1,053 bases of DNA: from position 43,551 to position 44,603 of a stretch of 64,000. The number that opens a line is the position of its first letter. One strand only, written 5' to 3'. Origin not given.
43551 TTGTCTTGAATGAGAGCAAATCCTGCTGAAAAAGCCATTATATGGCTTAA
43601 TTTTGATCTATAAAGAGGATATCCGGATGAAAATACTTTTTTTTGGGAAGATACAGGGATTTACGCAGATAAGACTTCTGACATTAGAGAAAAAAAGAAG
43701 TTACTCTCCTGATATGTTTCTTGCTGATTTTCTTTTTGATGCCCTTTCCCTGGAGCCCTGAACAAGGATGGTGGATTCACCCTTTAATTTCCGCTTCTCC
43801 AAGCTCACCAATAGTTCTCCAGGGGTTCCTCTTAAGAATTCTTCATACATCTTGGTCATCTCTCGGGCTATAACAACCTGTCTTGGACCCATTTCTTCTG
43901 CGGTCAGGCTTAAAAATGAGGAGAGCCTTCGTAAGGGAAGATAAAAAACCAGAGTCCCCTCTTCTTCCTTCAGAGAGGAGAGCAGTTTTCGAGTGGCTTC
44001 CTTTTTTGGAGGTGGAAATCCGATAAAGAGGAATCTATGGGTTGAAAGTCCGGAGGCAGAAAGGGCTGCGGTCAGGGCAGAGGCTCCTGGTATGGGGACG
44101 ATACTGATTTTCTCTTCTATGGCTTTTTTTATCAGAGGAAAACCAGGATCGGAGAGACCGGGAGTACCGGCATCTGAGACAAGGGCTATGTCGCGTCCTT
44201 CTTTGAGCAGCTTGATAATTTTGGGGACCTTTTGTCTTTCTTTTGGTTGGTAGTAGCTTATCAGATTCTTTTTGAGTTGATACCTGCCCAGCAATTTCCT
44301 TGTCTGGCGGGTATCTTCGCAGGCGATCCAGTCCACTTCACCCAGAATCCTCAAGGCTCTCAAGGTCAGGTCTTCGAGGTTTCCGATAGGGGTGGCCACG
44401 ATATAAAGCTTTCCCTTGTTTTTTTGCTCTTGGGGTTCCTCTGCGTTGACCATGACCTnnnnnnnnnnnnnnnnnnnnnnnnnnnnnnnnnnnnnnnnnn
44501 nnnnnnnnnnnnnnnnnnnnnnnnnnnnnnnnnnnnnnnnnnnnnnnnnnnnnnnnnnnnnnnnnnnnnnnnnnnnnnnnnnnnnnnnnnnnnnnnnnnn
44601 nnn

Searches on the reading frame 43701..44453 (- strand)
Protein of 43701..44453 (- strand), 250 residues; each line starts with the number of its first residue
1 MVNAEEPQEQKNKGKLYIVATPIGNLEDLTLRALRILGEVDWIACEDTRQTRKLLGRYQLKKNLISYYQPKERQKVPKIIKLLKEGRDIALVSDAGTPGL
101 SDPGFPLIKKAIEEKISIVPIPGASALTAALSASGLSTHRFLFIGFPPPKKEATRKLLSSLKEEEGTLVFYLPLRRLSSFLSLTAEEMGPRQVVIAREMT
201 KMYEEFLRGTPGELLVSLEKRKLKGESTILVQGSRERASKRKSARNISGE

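Call 40: search_protein_families(library=pfam, proteins=[window:43701-44453:-], max_evalue=0.000001)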
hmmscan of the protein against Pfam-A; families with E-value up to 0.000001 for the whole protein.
window:43701-44453:- (250 aa): 1 family
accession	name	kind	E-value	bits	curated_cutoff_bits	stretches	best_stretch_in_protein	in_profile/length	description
PF00590.25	TP_methylase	-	1.1e-29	104.3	27.8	1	15-214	1-211/212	Tetrapyrrole (Corrin/Porphyrin) Methylases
